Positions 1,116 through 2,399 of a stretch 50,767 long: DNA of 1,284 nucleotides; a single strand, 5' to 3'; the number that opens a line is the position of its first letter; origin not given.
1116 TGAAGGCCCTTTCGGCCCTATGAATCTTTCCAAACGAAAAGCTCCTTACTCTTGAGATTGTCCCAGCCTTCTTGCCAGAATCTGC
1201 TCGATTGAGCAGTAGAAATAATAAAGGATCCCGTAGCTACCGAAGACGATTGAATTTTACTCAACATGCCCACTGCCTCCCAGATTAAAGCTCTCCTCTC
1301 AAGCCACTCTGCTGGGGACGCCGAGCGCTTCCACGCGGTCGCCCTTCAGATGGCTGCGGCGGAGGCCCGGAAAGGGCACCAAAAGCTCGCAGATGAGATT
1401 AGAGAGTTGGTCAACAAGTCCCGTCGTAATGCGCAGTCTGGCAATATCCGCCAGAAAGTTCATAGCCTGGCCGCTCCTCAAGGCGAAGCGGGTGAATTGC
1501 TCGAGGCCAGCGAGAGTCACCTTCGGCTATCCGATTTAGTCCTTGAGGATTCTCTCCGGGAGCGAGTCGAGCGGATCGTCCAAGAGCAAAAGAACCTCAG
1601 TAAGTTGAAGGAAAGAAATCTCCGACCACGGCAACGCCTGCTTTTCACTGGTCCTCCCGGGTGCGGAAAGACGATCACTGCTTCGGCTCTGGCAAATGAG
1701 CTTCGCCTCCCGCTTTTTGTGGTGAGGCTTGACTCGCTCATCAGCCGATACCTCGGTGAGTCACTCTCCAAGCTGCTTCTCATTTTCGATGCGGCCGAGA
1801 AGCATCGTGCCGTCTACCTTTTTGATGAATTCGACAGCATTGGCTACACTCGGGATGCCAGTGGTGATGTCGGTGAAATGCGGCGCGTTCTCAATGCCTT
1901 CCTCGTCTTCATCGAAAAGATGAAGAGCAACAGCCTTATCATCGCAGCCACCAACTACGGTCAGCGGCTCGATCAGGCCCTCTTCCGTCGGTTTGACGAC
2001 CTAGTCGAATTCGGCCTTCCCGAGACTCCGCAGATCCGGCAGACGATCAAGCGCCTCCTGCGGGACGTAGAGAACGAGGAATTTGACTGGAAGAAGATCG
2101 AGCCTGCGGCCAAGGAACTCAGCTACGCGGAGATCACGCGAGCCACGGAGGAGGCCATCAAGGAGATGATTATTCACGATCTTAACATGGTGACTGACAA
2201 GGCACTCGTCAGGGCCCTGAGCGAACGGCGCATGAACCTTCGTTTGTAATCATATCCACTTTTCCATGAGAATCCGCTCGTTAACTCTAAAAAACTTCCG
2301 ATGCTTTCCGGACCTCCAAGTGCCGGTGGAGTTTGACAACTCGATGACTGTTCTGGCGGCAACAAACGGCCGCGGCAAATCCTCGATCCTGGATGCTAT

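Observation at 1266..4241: Three-gene cassette: a classic AAA+ ATPase fused operonically to a Septu-like PtuA/PtuB pair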

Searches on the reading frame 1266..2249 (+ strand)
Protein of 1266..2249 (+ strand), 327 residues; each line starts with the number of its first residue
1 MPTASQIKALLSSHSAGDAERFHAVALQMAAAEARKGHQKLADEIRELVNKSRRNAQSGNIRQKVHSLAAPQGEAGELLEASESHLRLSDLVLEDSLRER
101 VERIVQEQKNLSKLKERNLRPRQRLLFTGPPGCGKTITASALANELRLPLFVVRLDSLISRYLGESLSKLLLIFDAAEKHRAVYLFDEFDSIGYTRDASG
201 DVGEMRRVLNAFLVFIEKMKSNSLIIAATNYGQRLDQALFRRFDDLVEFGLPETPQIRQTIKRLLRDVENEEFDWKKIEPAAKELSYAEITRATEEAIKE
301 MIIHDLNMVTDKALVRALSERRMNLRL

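Call 3: search_protein_families(library=pfam, proteins=[window:1266-2249:+], max_evalue=0.01)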
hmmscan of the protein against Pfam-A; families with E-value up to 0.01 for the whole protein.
window:1266-2249:+ (327 aa): 15 families
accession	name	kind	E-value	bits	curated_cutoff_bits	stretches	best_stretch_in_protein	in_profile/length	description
PF00004.35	AAA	-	1.5e-29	103.5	21.2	1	125-250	1-130/131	ATPase family associated with various cellular activities (AAA)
PF20720.3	nSTAND3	-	1.7e-05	25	27.2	1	119-232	14-114/155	Novel STAND NTPase 3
PF01695.23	IstB_IS21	-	0.0002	21.4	24.1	0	122-145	92-115/238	IstB-like ATP binding protein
PF13401.12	AAA_22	-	0.00027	21.7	27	0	123-156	6-42/130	AAA domain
PF13671.12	AAA_33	-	0.00044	21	27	1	126-168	3-43/143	AAA domain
PF03215.21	Rad17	-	0.0011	19.3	23.8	1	119-146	42-69/186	Rad17 P-loop domain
PF24883.2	NPHP3_N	-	0.0016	19.1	24.8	1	121-147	21-47/164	Nephrocystin 3, N-terminal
PF07728.20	AAA_5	-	0.0018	18.8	22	0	125-156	2-34/139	AAA domain (dynein-related subfamily)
PF13238.12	AAA_18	-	0.0021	19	29.4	0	126-156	2-30/128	AAA domain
PF04851.21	ResIII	-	0.0022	18.4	22.5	1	102-162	13-69/164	Type III restriction enzyme, res subunit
PF13521.12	AAA_28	-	0.0026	18.4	27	0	125-146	2-23/164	AAA domain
PF13207.12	AAA_17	-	0.0037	18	27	0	128-151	1-24/136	AAA domain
PF05496.18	RuvB_N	-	0.005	17.1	27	0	120-149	31-60/159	Holliday junction DNA helicase RuvB P-loop domain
PF00005.33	ABC_tran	-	0.0067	17.5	25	0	118-147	7-36/137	ABC transporter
PF00437.27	T2SSE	-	0.0087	15.2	24.9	0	100-146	120-166/370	Type II/IV secretion system protein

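Call 4: search_protein_families(library=padloc, proteins=[window:1266-2249:+], max_evalue=0.01)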
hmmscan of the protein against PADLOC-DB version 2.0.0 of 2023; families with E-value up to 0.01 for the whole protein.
window:1266-2249:+ (327 aa): 9 families
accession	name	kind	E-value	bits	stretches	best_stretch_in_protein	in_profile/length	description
PDLC02196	IetA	-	1.8e-74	249.4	1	3-321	3-321/374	-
PDLC04232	IetA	-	1.1e-66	223.5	1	1-322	1-317/330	-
PDLC02195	IetA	-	7.6e-56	188.1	1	77-309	90-324/395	-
PDLC04231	IetA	-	5.9e-40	135.7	1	9-262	9-257/262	-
PDLC00914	TRIP13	-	1.5e-13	48.8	1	95-279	47-245/302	TRIP13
PDLC00915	TRIP13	-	3.2e-11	41.2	1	92-293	32-249/302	TRIP13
PDLC03838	DolB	-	7.7e-09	33.3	2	110-191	154-240/375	-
PDLC04140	mad8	-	8.1e-05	20.3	1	118-272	23-131/314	mads_8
PDLC02373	dCTPase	-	0.0033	14.3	1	70-198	136-212/630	-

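Call 5: search_protein_families(library=ncbifam, proteins=[window:1266-2249:+], max_evalue=0.01)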
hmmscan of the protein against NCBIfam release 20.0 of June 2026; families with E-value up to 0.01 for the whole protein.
window:1266-2249:+ (327 aa): 33 families (the best 25 are shown)
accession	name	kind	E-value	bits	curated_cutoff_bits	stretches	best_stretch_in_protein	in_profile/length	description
NF042959.1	IteA_antiphage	equivalog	5.9e-61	206.6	510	1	5-319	5-322/367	anti-phage ATPase IteA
NF003069.1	PRK03992.1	subfamily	2.1e-23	83.1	500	1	93-319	136-370/379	proteasome-activating nucleotidase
TIGR01242.2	TIGR01242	subfamily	2.5e-21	76.1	500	1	94-319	120-353/362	proteasome-activating nucleotidase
NF041006.2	cell_div_CdvC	equivalog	4.5e-21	75.2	650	1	47-296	59-317/370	cell division protein CdvC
TIGR01241.2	FtsH_fam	equivalog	6e-21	74.8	600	1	77-317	150-398/598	ATP-dependent zinc metalloprotease FtsH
TIGR01243.1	CDC48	subfamily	3.7e-20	71.8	802.65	1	97-268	465-638/733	CDC48 family AAA ATPase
NF008004.0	PRK10733.1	equivalog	5.1e-19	67.7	1008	1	88-290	151-361/644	ATP-dependent zinc metalloprotease FtsH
NF047747.1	PrtsmActNtasePan2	equivalog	3.3e-18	66.1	700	1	93-315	156-386/397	proteasome-activating nucleotidase Pan2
NF047748.1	PrtsmActNtasePan1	equivalog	8.5e-17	61.3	750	1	93-312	153-380/405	proteasome-activating nucleotidase Pan1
TIGR03689.1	pup_AAA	equivalog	1.9e-12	46.7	504.75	1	115-266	209-379/512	proteasome ATPase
NF003229.0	PRK04195.1-5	equivalog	3.4e-09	35.9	280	1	88-210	16-132/413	replication factor C large subunit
TIGR03922.1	T7SS_EccA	equivalog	2.2e-08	33.1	466.65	1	87-251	274-450/557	type VII secretion AAA-ATPase EccA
NF003230.0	PRK04195.1-6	equivalog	1.7e-05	23.7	441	1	123-263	40-170/494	replication factor C large subunit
TIGR03499.1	FlhF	equivalog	2.3e-05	24.5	174.15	1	27-146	106-222/286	flagellar biosynthesis GTPase FlhF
NF038214.1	IS21_help_AAA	equivalog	5.5e-05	23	200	1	109-146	76-114/232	IS21-like element helper ATPase IstB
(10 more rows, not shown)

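Call 13: find_homologous_proteins(query=window:1266-2249:+, max_evalue=1e-10)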
Query window:1266-2249:+ (327 aa): 7983 proteins with E <= 1e-10 among 8000 candidates; the best 120 are listed.
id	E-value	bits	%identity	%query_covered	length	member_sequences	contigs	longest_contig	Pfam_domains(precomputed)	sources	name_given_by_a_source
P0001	6.7e-186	634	91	99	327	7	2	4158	PF00004.36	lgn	-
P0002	1.4e-171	587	85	99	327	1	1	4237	PF00004.36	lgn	-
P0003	2.5e-171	587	85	99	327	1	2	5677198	PF00004.36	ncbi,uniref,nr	ncbi:ATPase [Haloferula helveola]|uniref:ATPase n=1 Tax=Haloferula helveola TaxID=490095 RepID=A0ABN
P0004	3.4e-170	583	84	99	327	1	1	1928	PF00004.36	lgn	-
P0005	6.2e-168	575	83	99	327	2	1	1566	PF00004.36,PF20720.4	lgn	-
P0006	8.5e-164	562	81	99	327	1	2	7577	PF00004.36,PF13401.13,PF20720.4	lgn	-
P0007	7.3e-163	559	81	99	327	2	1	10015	PF13207.13,PF00004.36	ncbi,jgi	jgi:SpoVK/Ycf46/Vps4 family AAA+-type ATPase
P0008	1.3e-162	558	81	99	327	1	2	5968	PF00004.36,PF13401.13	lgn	-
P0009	2.7e-162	557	80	99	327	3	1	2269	PF00004.36,PF13401.13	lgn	-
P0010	1.3e-161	555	80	99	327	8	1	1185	PF00004.36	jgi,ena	-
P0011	7.8e-161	552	79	99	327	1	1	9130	PF00004.36,PF20720.4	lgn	-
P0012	1.7e-160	551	79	99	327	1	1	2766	PF00004.36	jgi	jgi:SpoVK/Ycf46/Vps4 family AAA+-type ATPase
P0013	1.8e-159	548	79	99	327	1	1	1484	PF13207.13,PF00004.36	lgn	-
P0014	3.3e-159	547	79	99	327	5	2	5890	PF00004.36,PF13401.13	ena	-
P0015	3.4e-159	547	79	99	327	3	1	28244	PF13207.13,PF00004.36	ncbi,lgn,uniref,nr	ncbi:SpoVK/Ycf46/Vps4 family AAA+-type ATPase [Haloferula luteola]|uniref:SpoVK/Ycf46/Vps4 family AA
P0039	6.7e-145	500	73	99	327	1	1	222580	PF00004.36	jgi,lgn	-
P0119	6.9e-122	424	62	99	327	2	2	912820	PF00004.36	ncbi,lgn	ncbi:MAG: ATP-binding protein [Verrucomicrobiaceae bacterium]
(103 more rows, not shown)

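Call 14: find_encoding_contigs(protein=P0003, flank=8000, max_places=2)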
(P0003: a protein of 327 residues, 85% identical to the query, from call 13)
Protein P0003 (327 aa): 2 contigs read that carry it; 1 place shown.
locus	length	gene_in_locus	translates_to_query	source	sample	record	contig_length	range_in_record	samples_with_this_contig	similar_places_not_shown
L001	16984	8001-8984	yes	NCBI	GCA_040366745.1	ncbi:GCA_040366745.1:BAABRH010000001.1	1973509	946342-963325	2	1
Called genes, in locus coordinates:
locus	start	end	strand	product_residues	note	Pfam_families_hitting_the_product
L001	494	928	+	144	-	-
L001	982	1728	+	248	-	-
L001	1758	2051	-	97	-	-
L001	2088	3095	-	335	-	-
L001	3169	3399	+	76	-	PF13560:HTH_31, PF01381:HTH_3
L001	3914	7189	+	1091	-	PF00176:SNF2-rel_dom, PF00270:DEAD (weak), PF04851:ResIII (weak), PF00271:Helicase_C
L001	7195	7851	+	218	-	PF14335:DUF4391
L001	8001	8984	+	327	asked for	PF00004:AAA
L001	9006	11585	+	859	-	PF00082:Peptidase_S8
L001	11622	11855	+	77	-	-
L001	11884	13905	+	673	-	PF01555:N6_N4_Mtase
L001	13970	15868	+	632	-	PF03235:GmrSD_N, PF07510:GmrSD_C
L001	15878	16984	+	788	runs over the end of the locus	PF00580:UvrD-helicase, PF13245:AAA_19, PF13361:UvrD_C (weak)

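Call 15: find_encoding_contigs(protein=P0039, flank=8000, max_places=2)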
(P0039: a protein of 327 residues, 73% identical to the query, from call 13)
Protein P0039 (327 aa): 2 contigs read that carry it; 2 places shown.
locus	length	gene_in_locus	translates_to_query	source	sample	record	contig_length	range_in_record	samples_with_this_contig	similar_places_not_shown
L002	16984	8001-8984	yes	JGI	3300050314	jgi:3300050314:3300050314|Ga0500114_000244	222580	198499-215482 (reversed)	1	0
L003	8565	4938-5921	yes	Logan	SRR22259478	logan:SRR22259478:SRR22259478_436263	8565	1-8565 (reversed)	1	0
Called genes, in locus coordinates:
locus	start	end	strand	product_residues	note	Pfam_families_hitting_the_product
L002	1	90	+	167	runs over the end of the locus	PF12796:Ank_2, PF00023:Ank (faint), PF13606:Ank_3 (faint), PF13637:Ank_4 (weak), PF13857:Ank_5 (weak)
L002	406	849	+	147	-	-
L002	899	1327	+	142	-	-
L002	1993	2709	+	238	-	-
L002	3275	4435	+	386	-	PF00512:HisKA, PF02518:HATPase_c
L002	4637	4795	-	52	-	-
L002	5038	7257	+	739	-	-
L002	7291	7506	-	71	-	-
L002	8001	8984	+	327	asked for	PF00004:AAA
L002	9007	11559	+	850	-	PF00082:Peptidase_S8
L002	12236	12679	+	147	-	-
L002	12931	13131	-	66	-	-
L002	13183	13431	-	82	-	-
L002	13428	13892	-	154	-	-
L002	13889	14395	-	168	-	-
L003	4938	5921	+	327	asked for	PF00004:AAA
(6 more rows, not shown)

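Call 16: find_encoding_contigs(protein=P0119, flank=8000, max_places=2)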
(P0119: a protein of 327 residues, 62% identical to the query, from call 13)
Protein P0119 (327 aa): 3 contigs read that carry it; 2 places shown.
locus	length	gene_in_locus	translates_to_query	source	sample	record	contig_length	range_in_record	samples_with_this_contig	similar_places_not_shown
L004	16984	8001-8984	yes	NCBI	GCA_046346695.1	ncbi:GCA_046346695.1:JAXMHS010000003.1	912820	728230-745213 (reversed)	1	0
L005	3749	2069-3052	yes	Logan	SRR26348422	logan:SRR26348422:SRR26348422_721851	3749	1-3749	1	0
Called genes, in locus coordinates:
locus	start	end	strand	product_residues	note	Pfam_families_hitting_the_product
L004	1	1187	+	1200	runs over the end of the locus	PF00890:FAD_binding_2 (faint), PF07992:Pyr_redox_2 (faint), PF12831:FAD_oxidored, PF13450:NAD_binding_8 (faint), PF12831:FAD_oxidored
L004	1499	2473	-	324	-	PF13280:WYL, PF25583:WCX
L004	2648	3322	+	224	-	PF00092:VWA (weak), PF13519:VWA_2 (weak)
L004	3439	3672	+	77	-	-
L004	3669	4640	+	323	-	PF06067:DUF932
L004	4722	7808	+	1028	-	PF04851:ResIII, PF19778:RE_endonuc (weak)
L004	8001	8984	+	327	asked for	PF00004:AAA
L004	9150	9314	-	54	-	-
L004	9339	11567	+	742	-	PF00082:Peptidase_S8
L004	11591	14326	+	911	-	PF01555:N6_N4_Mtase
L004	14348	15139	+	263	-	-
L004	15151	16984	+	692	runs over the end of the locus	PF00580:UvrD-helicase, PF13245:AAA_19, PF13604:AAA_30 (faint), PF13361:UvrD_C, PF13538:UvrD_C_2 (faint)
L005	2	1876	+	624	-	?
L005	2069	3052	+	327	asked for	PF00004:AAA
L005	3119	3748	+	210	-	?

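Call 17: find_encoding_contigs(protein=P0001, flank=8000, max_places=4)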
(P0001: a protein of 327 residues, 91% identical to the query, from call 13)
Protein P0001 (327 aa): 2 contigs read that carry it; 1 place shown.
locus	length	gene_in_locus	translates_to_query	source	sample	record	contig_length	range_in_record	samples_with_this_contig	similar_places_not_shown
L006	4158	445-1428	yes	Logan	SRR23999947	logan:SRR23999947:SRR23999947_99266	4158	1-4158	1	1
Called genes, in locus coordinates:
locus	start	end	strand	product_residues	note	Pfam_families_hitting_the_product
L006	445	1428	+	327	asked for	PF00004:AAA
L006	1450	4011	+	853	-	PF27160:Y4kK_N (weak), PF00082:Peptidase_S8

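Call 18: find_encoding_contigs(protein=P0002, flank=8000, max_places=3)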
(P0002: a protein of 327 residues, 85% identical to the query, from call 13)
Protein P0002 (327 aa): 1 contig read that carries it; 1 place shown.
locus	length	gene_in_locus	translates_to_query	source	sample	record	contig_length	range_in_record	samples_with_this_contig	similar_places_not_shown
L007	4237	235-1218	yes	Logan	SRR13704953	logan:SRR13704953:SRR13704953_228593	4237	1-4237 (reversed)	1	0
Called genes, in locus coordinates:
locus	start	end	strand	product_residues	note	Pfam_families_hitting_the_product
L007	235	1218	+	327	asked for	PF00004:AAA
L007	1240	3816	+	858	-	PF00082:Peptidase_S8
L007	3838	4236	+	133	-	?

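Call 19: find_encoding_contigs(protein=P0007, flank=8000, max_places=3)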
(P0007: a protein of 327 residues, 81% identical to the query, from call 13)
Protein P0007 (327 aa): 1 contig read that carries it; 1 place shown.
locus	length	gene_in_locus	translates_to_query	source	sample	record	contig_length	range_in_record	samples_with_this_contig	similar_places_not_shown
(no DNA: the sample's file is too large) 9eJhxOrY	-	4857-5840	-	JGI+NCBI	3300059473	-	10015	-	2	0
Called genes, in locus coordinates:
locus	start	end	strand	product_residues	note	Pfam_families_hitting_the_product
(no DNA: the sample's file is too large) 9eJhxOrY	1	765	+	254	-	?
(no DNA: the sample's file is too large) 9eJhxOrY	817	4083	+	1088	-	PF00176:SNF2-rel_dom, PF00270:DEAD (faint), PF04851:ResIII, PF00271:Helicase_C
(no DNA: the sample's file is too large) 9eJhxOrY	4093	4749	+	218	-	PF14335:DUF4391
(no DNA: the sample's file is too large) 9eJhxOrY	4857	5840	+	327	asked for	PF13207:AAA_17 (faint), PF00004:AAA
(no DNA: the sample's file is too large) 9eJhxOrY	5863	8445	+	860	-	PF00082:Peptidase_S8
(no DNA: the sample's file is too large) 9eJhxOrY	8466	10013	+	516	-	?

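Call 33: find_related_loci(query=A3, collection=genome_contigs, flank=8000)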
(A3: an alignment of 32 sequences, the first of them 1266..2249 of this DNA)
Query A3 (327 aa) in genome_contigs; peptide patterns used: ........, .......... (x = any residue, [..] = any of these).
600 stretches matched a pattern (row limit reached: there are more); 468 encode a relative of the query (tblastn E <= 1e-3); the best 80 are kept; 80 distinct loci.
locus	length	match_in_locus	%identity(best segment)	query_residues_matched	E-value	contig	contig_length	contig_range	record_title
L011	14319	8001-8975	71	1-325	5e-155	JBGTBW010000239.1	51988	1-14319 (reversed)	MAG: Verrucomicrobiales bacterium isolate JTS-RE105 k141_2404230, whole genome shotgun sequence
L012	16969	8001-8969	70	1-323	3e-153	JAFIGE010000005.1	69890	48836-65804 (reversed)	MAG: Opitutales bacterium isolate BM_Day8_Bin.4 NODE_173_length_69890_cov_12.546946, whole genome shotgun sequence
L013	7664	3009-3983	70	1-325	4e-151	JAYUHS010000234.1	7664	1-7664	MAG: Luteolibacter sp. isolate GFS_8508 GFS_8508_233, whole genome shotgun sequence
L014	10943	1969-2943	76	1-325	9e-169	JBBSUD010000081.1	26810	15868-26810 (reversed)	MAG: Verrucomicrobiales bacterium isolate SVL2_sbin.37 SVL2_sbin.37_k141_1267692_length_26810_cov_9.9922, whole genome s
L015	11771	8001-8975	65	1-325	2e-143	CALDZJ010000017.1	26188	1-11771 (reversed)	MAG: uncultured Verrucomicrobiales bacterium isolate L3_Bin_Bin_159_1 genome assembly, contig: c_000000493226, whole gen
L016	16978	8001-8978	66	1-325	2e-142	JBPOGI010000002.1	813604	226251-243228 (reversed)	MAG: Roseibacillus sp. isolate MAG_17 MAG_17_2, whole genome shotgun sequence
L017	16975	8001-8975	62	1-325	1e-132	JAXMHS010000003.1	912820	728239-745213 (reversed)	MAG: Verrucomicrobiaceae bacterium isolate STL-VER10 C2.107.fa-3, whole genome shotgun sequence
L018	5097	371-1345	62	1-325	3e-131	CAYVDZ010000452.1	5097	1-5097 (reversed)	MAG TPA_asm: uncultured Opitutus sp. isolate SRP128246_co1_363 genome assembly, contig: NODE_46368_length_5097_cov_6.273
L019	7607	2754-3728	63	1-325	3e-126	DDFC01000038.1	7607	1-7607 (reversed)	MAG TPA_asm: Verrucomicrobiaceae bacterium UBA1938 UBA1938_contig_14565, whole genome shotgun sequence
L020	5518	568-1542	60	1-325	4e-123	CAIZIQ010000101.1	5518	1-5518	MAG: uncultured Spartobacteria bacterium isolate C-2_bin-400 genome assembly, contig: bin-400:101/335, whole genome shot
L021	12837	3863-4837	61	1-325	3e-122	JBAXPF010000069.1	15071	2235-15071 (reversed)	MAG: Verrucomicrobiota bacterium isolate ELA524 MAG524_69, whole genome shotgun sequence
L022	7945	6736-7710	61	1-325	3e-120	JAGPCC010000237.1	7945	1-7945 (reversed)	MAG: Verrucomicrobiales bacterium isolate Gw_SlAct_bin_220 Gw_SlAct_33205_length_7945_cov_5.016500, whole genome shotgun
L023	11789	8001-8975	57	1-325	3e-117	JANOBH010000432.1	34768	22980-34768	MAG: Chthoniobacter sp. isolate VAR_18_metabat_17 VAR_18_k141_818499, whole genome shotgun sequence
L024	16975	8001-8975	56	1-325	4e-116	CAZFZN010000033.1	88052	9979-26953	MAG TPA_asm: uncultured Akkermansia sp. isolate binchicken_co179_123 genome assembly, contig: NODE_1045_length_88052_cov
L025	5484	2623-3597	55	1-325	6e-116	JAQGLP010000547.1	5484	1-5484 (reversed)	MAG: Variovorax sp. isolate RYN_538 scaffold_1111396, whole genome shotgun sequence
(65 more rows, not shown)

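Call 56: search_solved_structures(query=window:1266-2249:+, max_evalue=0.00001)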
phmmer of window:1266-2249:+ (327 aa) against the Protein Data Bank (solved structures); distinct sequences matched with E-value up to 0.00001: 274 (the best 60 are shown).
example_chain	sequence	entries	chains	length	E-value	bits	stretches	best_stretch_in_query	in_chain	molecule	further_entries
9ox9_A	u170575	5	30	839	9e-45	156.4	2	94-306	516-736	vesicle-fusing ATPase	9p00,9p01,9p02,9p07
6chs_H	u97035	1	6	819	3.7e-44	154.4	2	98-307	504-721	Putative cell division control protein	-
7rlb_A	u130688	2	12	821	6.4e-43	150.3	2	93-302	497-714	Transitional endoplasmic reticulum ATPase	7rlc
7wub_D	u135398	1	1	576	9.8e-43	149.7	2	93-302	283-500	Transitional endoplasmic reticulum ATPase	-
9m4n_A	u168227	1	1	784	1e-42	149.7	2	93-309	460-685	Cell division control protein 48 homolog A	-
9m3v_A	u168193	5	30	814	1.1e-42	149.5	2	93-309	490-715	Cell division control protein 48 homolog A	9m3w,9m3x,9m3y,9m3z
7wub_C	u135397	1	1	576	1.2e-42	149.5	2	93-301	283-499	Transitional endoplasmic reticulum ATPase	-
6mck_A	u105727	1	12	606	1.2e-42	149.4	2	93-302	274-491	Transitional endoplasmic reticulum ATPase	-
7lmy_A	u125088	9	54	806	1.6e-42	149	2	93-302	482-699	Transitional endoplasmic reticulum ATPase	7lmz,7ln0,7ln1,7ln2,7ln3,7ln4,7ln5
7rlj_A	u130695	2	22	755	2.5e-42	148.4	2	93-302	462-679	Transitional endoplasmic reticulum ATPase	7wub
8yka_A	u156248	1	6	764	2.6e-42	148.3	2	93-302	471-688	Transitional endoplasmic reticulum ATPase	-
7y4w_A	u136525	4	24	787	2.9e-42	148.2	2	93-302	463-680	Transitional endoplasmic reticulum ATPase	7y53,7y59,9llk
7mdm_B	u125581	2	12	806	3e-42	148.1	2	93-302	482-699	Transitional endoplasmic reticulum ATPase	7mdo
7bp9_A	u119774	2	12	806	3.1e-42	148.1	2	93-302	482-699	Transitional endoplasmic reticulum ATPase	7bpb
7bp8_A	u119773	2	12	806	3.1e-42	148.1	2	93-302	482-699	Transitional endoplasmic reticulum ATPase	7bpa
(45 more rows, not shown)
